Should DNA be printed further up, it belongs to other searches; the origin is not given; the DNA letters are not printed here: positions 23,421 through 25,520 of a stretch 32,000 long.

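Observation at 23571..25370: Thermosome-like chaperonin as last gene of the mcr operon, with ATPase motifs eroded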

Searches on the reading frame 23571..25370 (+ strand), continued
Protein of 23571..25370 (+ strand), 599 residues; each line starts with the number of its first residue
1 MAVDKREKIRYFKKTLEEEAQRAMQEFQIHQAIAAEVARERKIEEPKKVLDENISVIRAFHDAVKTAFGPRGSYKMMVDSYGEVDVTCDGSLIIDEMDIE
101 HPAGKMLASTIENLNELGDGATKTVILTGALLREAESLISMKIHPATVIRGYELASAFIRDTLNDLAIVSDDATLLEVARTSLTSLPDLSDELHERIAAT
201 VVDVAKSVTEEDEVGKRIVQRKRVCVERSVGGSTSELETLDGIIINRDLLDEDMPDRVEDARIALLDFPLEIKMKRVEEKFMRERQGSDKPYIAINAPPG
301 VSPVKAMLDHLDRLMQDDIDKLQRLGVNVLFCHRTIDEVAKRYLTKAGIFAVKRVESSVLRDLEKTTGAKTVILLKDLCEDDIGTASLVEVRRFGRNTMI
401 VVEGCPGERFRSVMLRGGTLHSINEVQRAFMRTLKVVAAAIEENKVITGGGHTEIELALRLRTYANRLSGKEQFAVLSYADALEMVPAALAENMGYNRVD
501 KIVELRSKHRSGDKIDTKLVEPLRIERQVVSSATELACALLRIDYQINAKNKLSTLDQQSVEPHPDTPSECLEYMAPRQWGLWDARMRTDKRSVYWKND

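Call 41: search_protein_families(library=ncbifam, proteins=[L031:8-1348:-, L031:1448-1996:+, L031:2026-2952:-, L031:2945-3469:-, L031:3481-5064:-, L031:7578-8291:+, L031:8587-9729:+, L031:9754-10440:+, L028:3897-5483:-, L028:8059-8718:+], max_evalue=0.001)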
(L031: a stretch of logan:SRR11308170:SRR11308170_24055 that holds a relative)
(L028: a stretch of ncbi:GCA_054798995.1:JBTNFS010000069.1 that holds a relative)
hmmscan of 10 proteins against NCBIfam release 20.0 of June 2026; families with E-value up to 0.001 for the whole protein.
L031:8-1348:- (446 aa): 34 families (the best 25 are shown)
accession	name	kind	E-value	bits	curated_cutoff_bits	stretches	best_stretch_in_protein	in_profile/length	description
TIGR04014.1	B12_SAM_MJ_0865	equivalog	6.5e-145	483.2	360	1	2-439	1-433/434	methyl-coenzyme M reductase glutamine C-methyltransferase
TIGR04013.1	B12_SAM_MJ_1487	hypoth_equivalog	2e-45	155.3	251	1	31-362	34-356/382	TIGR04013 family B12-binding domain/radical SAM domain-containing protein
TIGR00089.1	TIGR00089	subfamily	1.7e-33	116.1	251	1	73-365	71-342/429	MiaB/RimO family radical SAM methylthiotransferase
NF050148.1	rSAM_ApyD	equivalog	3.8e-27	95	750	1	78-364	112-394/645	RiPP biosynthesis radical SAM protein ApyD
TIGR01579.1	MiaB-like-C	equivalog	3.5e-26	92.4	357.05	1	71-357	66-334/416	tRNA (N(6)-L-threonylcarbamoyladenosine(37)-C(2))-methylthiotransferase MtaB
TIGR03471.1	HpnJ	equivalog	1.7e-25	89.8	577.6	1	73-363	101-387/472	hopanoid biosynthesis associated radical SAM protein HpnJ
TIGR02026.1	BchE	equivalog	1.5e-24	86.8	481.35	1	85-365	108-389/497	magnesium-protoporphyrin IX monomethyl ester anaerobic oxidative cyclase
TIGR01578.1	MiaB-like-B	hypoth_equivalog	7.1e-24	84.3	314.7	1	125-384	93-351/421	tRNA (N(6)-L-threonylcarbamoyladenosine(37)-C(2))-methylthiotransferase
TIGR01125.1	TIGR01125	equivalog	2.2e-23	83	356.95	1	73-360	70-335/432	30S ribosomal protein S12 methylthiotransferase RimO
TIGR03960.1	rSAM_fuse_unch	hypoth_equivalog_domain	3.5e-22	78.7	462.3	1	166-341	254-424/605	TIGR03960 family B12-binding radical SAM protein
TIGR01574.1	miaB-methiolase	equivalog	2.2e-21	76.4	355.3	1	71-368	71-352/437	tRNA (N6-isopentenyl adenosine(37)-C2)-methylthiotransferase MiaB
NF010916.0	PRK14336.1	equivalog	5.7e-21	74.8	606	1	161-388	121-345/418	tRNA (N6-isopentenyl adenosine(37)-C2)-methylthiotransferase MiaB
NF033712.0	B12_rSAM_KedN5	subfamily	8.1e-21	73.9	700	1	72-329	93-358/624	KedN5 family methylcobalamin-dependent radical SAM C-methyltransferase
TIGR04072.2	rSAM_ladder_B12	equivalog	1.3e-19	70.1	360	1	58-209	87-224/443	lipid biosynthesis B12-binding/radical SAM protein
TIGR04479.1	bcpD_PhpK_rSAM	subfamily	1.5e-19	69.8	600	2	257-339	325-407/504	PhpK family radical SAM P-methyltransferase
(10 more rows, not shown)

L031:1448-1996:+ (182 aa): 1 family
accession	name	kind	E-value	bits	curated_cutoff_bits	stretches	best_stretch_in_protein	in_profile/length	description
TIGR03291.1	methan_mark_17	hypoth_equivalog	6.9e-30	104.1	67.1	1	5-179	2-181/185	methanogenesis marker 17 protein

L031:2026-2952:- (308 aa): 1 family
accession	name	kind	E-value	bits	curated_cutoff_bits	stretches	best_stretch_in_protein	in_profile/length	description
TIGR03268.1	methan_mark_3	equivalog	5e-69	233.2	234.45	1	16-304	216-502/503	methyl-coenzyme M reductase-associated protein Mmp3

L031:2945-3469:- (174 aa): 0 families

L031:3481-5064:- (527 aa): 192 families (the best 25 are shown)
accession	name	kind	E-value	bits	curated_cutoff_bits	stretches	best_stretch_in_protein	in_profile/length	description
TIGR03269.1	met_CoM_red_A2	equivalog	3.4e-160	534.1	517.1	1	4-518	1-516/530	methyl coenzyme M reductase system, component A2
TIGR04521.1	ECF_ATPase_2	equivalog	8.5e-72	241.6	330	2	282-517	1-232/279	energy-coupling factor transporter ATPase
TIGR02673.1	FtsE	equivalog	6.7e-70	235.1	264.85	3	297-506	13-213/214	cell division ATP-binding protein FtsE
NF040933.2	ABC_arch_GlcV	equivalog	5.1e-68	229.5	450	3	281-517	2-229/357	glucose ABC transporter ATP-binding protein GlcV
TIGR03608.1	L_ocin_972_ABC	subfamily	8e-67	224.7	254.85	3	300-500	12-203/206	putative bacteriocin export ABC transporter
TIGR02211.1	LolD_lipo_ex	equivalog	8.6e-67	224.9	307.75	3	282-505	2-216/221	lipoprotein-releasing ABC transporter ATP-binding protein LolD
TIGR02314.1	ABC_MetN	equivalog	4.6e-63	213.3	499.7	3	282-516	2-227/343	methionine ABC transporter ATP-binding protein MetN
TIGR02315.1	ABC_phnC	equivalog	3.1e-61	206.9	266.1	2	3-257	1-233/243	phosphonate ABC transporter ATP-binding protein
TIGR00972.1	3a0107s01c2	equivalog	2.5e-60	203.9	343.2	3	82-260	55-233/248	phosphate ABC transporter ATP-binding protein PstB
TIGR02982.1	heterocyst_DevA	subfamily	1.6e-59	201.2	295.8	2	282-507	2-218/220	ABC exporter ATP-binding subunit, DevA family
TIGR03265.1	PhnT2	equivalog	5.4e-59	200.2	457.7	3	298-512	16-217/353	putative 2-aminoethylphosphonate ABC transporter ATP-binding protein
TIGR02142.1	modC_ABC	equivalog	1.5e-58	198.7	285.05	2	305-516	16-218/353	molybdenum ABC transporter ATP-binding protein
TIGR01188.1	drrA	subfamily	1.8e-58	198.2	312.45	2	298-507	5-201/302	daunorubicin resistance ABC transporter, ATP-binding protein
TIGR00968.1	3a0106s01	subfamily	6.9e-58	196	342.75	3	297-516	11-217/237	sulfate ABC transporter ATP-binding protein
NF040840.2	tungstate_WtpC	equivalog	2.1e-57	195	440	3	302-517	16-218/347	tungstate ABC transporter ATP-binding protein WtpC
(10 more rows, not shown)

L031:7578-8291:+ (237 aa): 30 families (the best 25 are shown)
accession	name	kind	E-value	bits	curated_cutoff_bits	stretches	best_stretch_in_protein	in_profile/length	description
TIGR01465.1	cobM_cbiF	equivalog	8.7e-61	205.3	259.65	1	8-222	1-230/247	precorrin-4 C(11)-methyltransferase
NF012017.0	PRK15473.1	equivalog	6e-46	156.9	408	1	5-225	7-242/257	cobalt-precorrin-4 methyltransferase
TIGR01469.1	cobA_cysG_Cterm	equivalog_domain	5e-41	141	185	1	7-220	2-235/238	uroporphyrinogen-III C-methyltransferase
NF004790.0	PRK06136.1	subfamily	7.4e-41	140.4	198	1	6-222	4-240/250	uroporphyrinogen-III C-methyltransferase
NF007922.1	PRK10637.1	equivalog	2.9e-38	132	400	1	5-220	216-450/450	siroheme synthase CysG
TIGR01467.1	cobI_cbiL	equivalog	4.3e-23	82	163.25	2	62-194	76-212/230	precorrin-2 C(20)-methyltransferase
NF005524.0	PRK07168.1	equivalog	3.6e-22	78.6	603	1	8-220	5-236/474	uroporphyrin-III C-methyltransferase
NF004058.0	PRK05576.1-1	equivalog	8.9e-18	64.6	239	2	63-201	75-209/221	cobalt-factor II C(20)-methyltransferase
NF004455.0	PRK05787.1-3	equivalog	5.3e-17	62.1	258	1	7-200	2-203/221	cobalt-precorrin-7 (C(5))-methyltransferase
NF004423.0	PRK05765.1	equivalog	6.2e-17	61.9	332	1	6-217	3-225/247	precorrin-3B C(17)-methyltransferase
NF004460.0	PRK05787.2-3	equivalog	5.2e-16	58.8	291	1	8-199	2-193/207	cobalt-precorrin-7 (C(5))-methyltransferase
NF004647.0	PRK05990.1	equivalog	9.6e-16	57.9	271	2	4-39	4-39/245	precorrin-2 C(20)-methyltransferase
TIGR02467.1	CbiE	equivalog_domain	4.1e-15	55.8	92.9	1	11-201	2-194/204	precorrin-6y C5,15-methyltransferase (decarboxylating) subunit CbiE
TIGR01466.1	cobJ_cbiH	equivalog_domain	4.3e-15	55.9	246.35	1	8-127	1-122/239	precorrin-3B C(17)-methyltransferase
NF004062.0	PRK05576.1-5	equivalog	1.7e-14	53.7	194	1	7-192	2-198/219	cobalt-factor II C(20)-methyltransferase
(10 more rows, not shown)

L031:8587-9729:+ (380 aa): 41 families (the best 25 are shown)
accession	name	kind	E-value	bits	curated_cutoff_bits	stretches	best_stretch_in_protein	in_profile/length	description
NF041160.1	DGGPL_Thplmales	equivalog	6e-19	68.2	780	1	4-348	3-354/396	digeranylgeranylglycerophospholipid reductase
TIGR02032.1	GG-red-SF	subfamily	7.7e-19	68.5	158.8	1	5-299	1-292/297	geranylgeranyl reductase family protein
NF041080.1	DGGGPL_reductase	equivalog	1.9e-18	66.6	580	1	5-327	2-334/447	digeranylgeranylglycerophospholipid reductase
TIGR02023.1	BchP-ChlP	subfamily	6.7e-11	41.8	343.3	1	144-328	140-320/388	geranylgeranyl diphosphate reductase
NF007542.0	PRK10157.1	subfamily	7e-11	41.5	610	0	90-168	95-173/428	FAD-dependent oxidoreductase FixC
TIGR00136.1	mnmG_gidA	equivalog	3e-08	32.5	524.85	1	5-38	1-34/616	tRNA uridine-5-carboxymethylaminomethyl(34) synthesis enzyme MnmG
TIGR01988.1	Ubi-OHases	subfamily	3.4e-08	32.7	224.65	0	7-40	2-36/387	ubiquinone biosynthesis hydroxylase, UbiH/UbiF/VisC/COQ6 family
NF041385.1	Dggglyphlred_Halo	equivalog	3.6e-08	32.4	700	1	1-172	1-165/405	digeranylgeranylglycerophospholipid reductase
NF004834.1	PRK06185.1-3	subfamily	6e-07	28.6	500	0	264-327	279-342/420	FAD-dependent oxidoreductase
NF038174.1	maturase_GoxB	equivalog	6.5e-07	28.7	400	0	6-46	2-42/358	glycine oxidase maturase GoxB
NF049967.1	QhpG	equivalog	1.9e-06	27.1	240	0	7-44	1-38/423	flavin-dependent monooxygenase QhpG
NF038171.1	maturase_LodB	equivalog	3.5e-06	26.4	400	0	146-324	148-329/361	lysine-epsilon-oxidase maturase LodB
NF005691.0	PRK07494.1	equivalog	4e-06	25.6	459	1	4-39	8-43/404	UbiH/UbiF family hydroxylase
NF045655.1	MkRedMenJ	equivalog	6.3e-06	25.4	700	1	1-315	1-322/406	menaquinone reductase MenJ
TIGR01813.1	flavo_cyto_c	subfamily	6.6e-06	25.1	285.45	1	6-33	1-29/444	flavocytochrome c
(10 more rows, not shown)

L031:9754-10440:+ (228 aa): 0 families

L028:3897-5483:- (528 aa): 206 families (the best 25 are shown)
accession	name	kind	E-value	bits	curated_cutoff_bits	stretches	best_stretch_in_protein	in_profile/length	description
TIGR03269.1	met_CoM_red_A2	equivalog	5e-167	556.6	517.1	1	4-519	1-516/530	methyl coenzyme M reductase system, component A2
TIGR04521.1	ECF_ATPase_2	equivalog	3.4e-74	249.4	330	2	284-518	1-232/279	energy-coupling factor transporter ATPase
TIGR02673.1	FtsE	equivalog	6.2e-71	238.5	264.85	3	283-508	1-214/214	cell division ATP-binding protein FtsE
TIGR02315.1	ABC_phnC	equivalog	8.6e-67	225.1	266.1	3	284-520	2-235/243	phosphonate ABC transporter ATP-binding protein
TIGR03608.1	L_ocin_972_ABC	subfamily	5e-66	222.1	254.85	3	287-501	2-203/206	putative bacteriocin export ABC transporter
TIGR02211.1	LolD_lipo_ex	equivalog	1.5e-65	220.8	307.75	3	283-508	1-218/221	lipoprotein-releasing ABC transporter ATP-binding protein LolD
TIGR03375.1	type_I_sec_LssB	subfamily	3.2e-65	220.7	693.1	3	284-516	466-686/696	type I secretion system permease/ATPase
NF040933.2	ABC_arch_GlcV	equivalog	8.5e-62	209.1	450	3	284-518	3-229/357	glucose ABC transporter ATP-binding protein GlcV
TIGR00972.1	3a0107s01c2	equivalog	9.6e-61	205.3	343.2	3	108-260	78-233/248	phosphate ABC transporter ATP-binding protein PstB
NF007027.0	PRK09493.1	equivalog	2e-60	204.2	379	3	108-260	73-226/240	glutamine ABC transporter ATP-binding protein GlnQ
TIGR01188.1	drrA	subfamily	3.1e-60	204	312.45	2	300-517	5-210/302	daunorubicin resistance ABC transporter, ATP-binding protein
NF008428.0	PRK11264.1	equivalog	2.3e-59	200.6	406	3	284-514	4-227/250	L-cystine ABC transporter ATP-binding protein TcyN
TIGR04520.1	ECF_ATPase_1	equivalog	2.8e-59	200.8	315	4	107-271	72-237/269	energy-coupling factor transporter ATPase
TIGR01186.1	proV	subfamily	3.7e-59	200.7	326.6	3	299-518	4-217/363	betaine/proline/choline family ABC transporter ATP-binding protein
TIGR02857.1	CydD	equivalog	2.1e-58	198.6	435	3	267-503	305-528/529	thiol reductant ABC exporter subunit CydD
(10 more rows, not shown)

L028:8059-8718:+ (219 aa): 5 families
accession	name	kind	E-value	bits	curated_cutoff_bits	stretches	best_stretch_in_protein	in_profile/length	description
NF040622.1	MfnE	equivalog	2.5e-41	141.7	300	1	14-216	3-210/211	[5-(aminomethyl)furan-3-yl]methyl phosphate kinase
TIGR00761.1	argB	equivalog_domain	7.2e-10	38.8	151.3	1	121-165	152-198/231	acetylglutamate kinase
NF040647.1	IPPK_Arch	equivalog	8.5e-07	28.5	120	1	125-216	154-259/259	isopentenyl phosphate kinase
TIGR02076.1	pyrH_arch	equivalog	1e-06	28.5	158.05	0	124-216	117-221/222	UMP kinase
NF010662.0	PRK14058.1-4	equivalog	4.5e-06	26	194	1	93-167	141-212/264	[LysW]-aminoadipate/[LysW]-glutamate kinase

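Call 45: predict_structure(alignment_id=A2)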
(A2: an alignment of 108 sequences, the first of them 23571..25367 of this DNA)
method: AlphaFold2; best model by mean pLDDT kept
length: 599 residues; sequences in the alignment: 108
mean_pLDDT: 84.5   pTM: 0.76
mean pLDDT of the five models: 84.5, 83.5, 80.6, 80.2, 80.1
residues with pLDDT >= 90: 336; 70-90: 163; 50-70: 60; < 50: 40
segments of 3 or more residues with pLDDT < 50: 36-45, 287-295, 552-560, 591-599
pLDDT, mean of each block of 10 residues (from residue 1): 71 83 71 50 52 88 89 83 83 86 92 89 96 95 93 97 94 95 82 91 96 93 93 81 94 96 95 61 50 52 75 89 96 93 96 94 96 92 97 91 95 90 89 96 94 95 95 97 96 91 90 79 96 96 75 45 73 71 53 41
secondary structure, 60 per line:
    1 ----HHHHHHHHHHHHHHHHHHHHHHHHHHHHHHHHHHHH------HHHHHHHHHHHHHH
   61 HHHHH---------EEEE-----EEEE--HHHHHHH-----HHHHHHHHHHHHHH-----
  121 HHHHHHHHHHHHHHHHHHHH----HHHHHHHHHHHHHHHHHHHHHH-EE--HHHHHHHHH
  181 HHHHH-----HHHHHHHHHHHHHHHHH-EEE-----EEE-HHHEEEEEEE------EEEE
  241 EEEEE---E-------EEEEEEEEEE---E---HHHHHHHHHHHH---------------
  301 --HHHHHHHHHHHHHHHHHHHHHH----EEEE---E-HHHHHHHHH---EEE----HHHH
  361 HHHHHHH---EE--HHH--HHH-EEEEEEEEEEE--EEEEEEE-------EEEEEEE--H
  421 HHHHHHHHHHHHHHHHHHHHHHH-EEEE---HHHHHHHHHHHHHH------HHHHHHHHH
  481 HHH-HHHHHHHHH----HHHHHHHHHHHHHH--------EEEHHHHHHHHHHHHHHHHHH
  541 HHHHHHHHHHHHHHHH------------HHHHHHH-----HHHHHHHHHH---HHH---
elements in order: H5-40 H47-65 E75-78 E84-87 H90-96 H102-115 H121-140 H145-166 H172-185 H191-207 E209-211 E217-219 E224-230 E237-245 E257-266 H274-285 H303-324 E329-332 H338-346 E350-352 H357-367 E384-394 E397-403 E411-417 H420-443 E445-448 H452-465 H472-483 H485-493 H498-511 E520-522 H523-556 H569-575 H581-590

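Call 52: fold_search(model_id=the predicted structure, library=pdb)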
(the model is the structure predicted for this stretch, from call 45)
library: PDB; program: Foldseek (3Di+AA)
matches with E <= 10: 715; with E <= 0.001: 573
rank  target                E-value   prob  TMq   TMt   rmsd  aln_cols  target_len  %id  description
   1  1q3s_A                3.5e-44  1.00  0.74  0.86   3.1       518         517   36  Crystal structure of the chaperonin from Thermococcus strain KS-1 (FormIII crystal complexed with ADP) (released 2004-01-27)
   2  5w79_A                3.6e-44  1.00  0.74  0.85   3.0       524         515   35  Crystal Structure of the Group II Chaperonin from Methanococcus Maripaludis, Cysteine-less mutant in the Apo State (released 2018-06-20)
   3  3izi_A                1.6e-43  1.00  0.75  0.87   3.2       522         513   34  Mm-cpn rls with ATP (released 2011-02-02)
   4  1a6d_B                1.9e-43  1.00  0.74  0.88   3.3       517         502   34  THERMOSOME FROM T. ACIDOPHILUM (released 1999-03-23)
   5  3rus_A                2.6e-43  1.00  0.72  0.83   3.9       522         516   34  Crystal structure of Cpn-rls in complex with ADP from Methanococcus maripaludis (released 2012-01-04)
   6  1q3r_A                2.7e-43  1.00  0.73  0.84   3.4       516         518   36  Crystal structure of the chaperonin from Thermococcus strain KS-1 (nucleotide-free form of single mutant) (released 2004-01-27)
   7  1q2v_A                3.0e-43  1.00  0.73  0.84   3.5       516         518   36  Crystal structure of the chaperonin from Thermococcus strain KS-1 (nucleotide-free form) (released 2004-01-27)
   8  3kfb_A                3.3e-42  1.00  0.71  0.83   3.8       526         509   34  Crystal structure of a group II chaperonin from Methanococcus maripaludis (released 2010-06-23)
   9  3ruq_A                3.5e-42  1.00  0.72  0.83   3.7       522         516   35  Crystal structure of Cpn-WT in complex with ADP from Methanococcus maripaludis (released 2012-01-04)
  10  3j02_A                3.6e-42  1.00  0.72  0.87   2.5       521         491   34  Lidless D386A Mm-cpn in the pre-hydrolysis ATP-bound state (released 2011-05-18)
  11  1a6d_A                3.8e-42  1.00  0.76  0.91   2.9       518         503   36  THERMOSOME FROM T. ACIDOPHILUM (released 1999-03-23)
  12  9cpk_A                1.1e-41  1.00  0.73  0.85   3.4       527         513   34  D8 symmetry reconstruction of MmCPn in closed state (released 2025-07-30)
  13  5w74_A                1.9e-41  1.00  0.71  0.89   2.3       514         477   34  Crystal Structure of the Group II Chaperonin from Methanococcus Maripaludis D386ADeltaLid Mutant in the Open, ADP-Boun (released 2018-06-20)
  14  3izk_A                3.1e-41  1.00  0.74  0.89   2.1       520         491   33  Mm-cpn rls deltalid with ATP (released 2011-02-02)
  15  4xcd_C                3.8e-41  1.00  0.75  0.89   2.5       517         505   33  Crystal structure of an octadecameric TF55 complex from S. solfataricus (released 2016-02-10)
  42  3izh_A                2.4e-38  1.00  0.63  0.72   5.8       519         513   35  Mm-cpn D386A with ATP (released 2011-02-02)
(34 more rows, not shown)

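Call 58: search_protein_families(library=pfam, proteins=[L028:5577-6161:+, L031:5139-5717:+, L028:3349-3885:-, L031:2945-3469:-], max_evalue=10)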
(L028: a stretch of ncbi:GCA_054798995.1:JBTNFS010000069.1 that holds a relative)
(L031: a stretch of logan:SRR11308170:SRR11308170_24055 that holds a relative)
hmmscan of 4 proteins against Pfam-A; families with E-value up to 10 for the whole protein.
L028:5577-6161:+ (194 aa): 0 families

L031:5139-5717:+ (192 aa): 1 family
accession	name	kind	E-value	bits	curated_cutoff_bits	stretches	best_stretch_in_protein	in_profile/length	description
PF06135.17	IreB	-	0.092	13.4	25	1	163-189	52-77/78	IreB regulatory phosphoprotein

L028:3349-3885:- (178 aa): 0 families

L031:2945-3469:- (174 aa): 1 family
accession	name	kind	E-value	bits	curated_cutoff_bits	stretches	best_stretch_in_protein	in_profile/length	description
PF05385.17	Adeno_E4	-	0.013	16.5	27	1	83-151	35-102/108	Mastadenovirus early E4 13 kDa protein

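Call 70: find_encoding_contigs(protein=P0042, flank=3000, max_places=3)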
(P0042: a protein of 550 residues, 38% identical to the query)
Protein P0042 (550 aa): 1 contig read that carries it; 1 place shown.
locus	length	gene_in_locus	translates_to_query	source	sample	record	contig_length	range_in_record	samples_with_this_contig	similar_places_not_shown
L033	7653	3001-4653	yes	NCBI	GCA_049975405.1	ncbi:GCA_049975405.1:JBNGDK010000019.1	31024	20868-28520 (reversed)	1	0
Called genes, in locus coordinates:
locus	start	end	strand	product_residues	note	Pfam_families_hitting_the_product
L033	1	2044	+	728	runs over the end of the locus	PF00009:GTP_EFTU, PF22042:EF-G_D2, PF03144:GTP_EFTU_D2, PF14492:EFG_III, PF03764:EFG_IV, PF00679:EFG_C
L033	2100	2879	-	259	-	PF07848:PaaX, PF20803:PaaX_M, PF08223:PaaX_C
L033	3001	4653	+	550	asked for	PF00118:Cpn60_TCP1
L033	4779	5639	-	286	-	PF08271:Zn_Ribbon_TF, PF00382:TFIIB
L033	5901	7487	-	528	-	PF13522:GATase_6, PF13537:GATase_7, PF00733:Asn_synthase, PF24167:DUF7411 (weak), PF00733:Asn_synthase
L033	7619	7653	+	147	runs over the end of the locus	PF13404:HTH_AsnC-type, PF13412:HTH_24, PF01037:AsnC_trans_reg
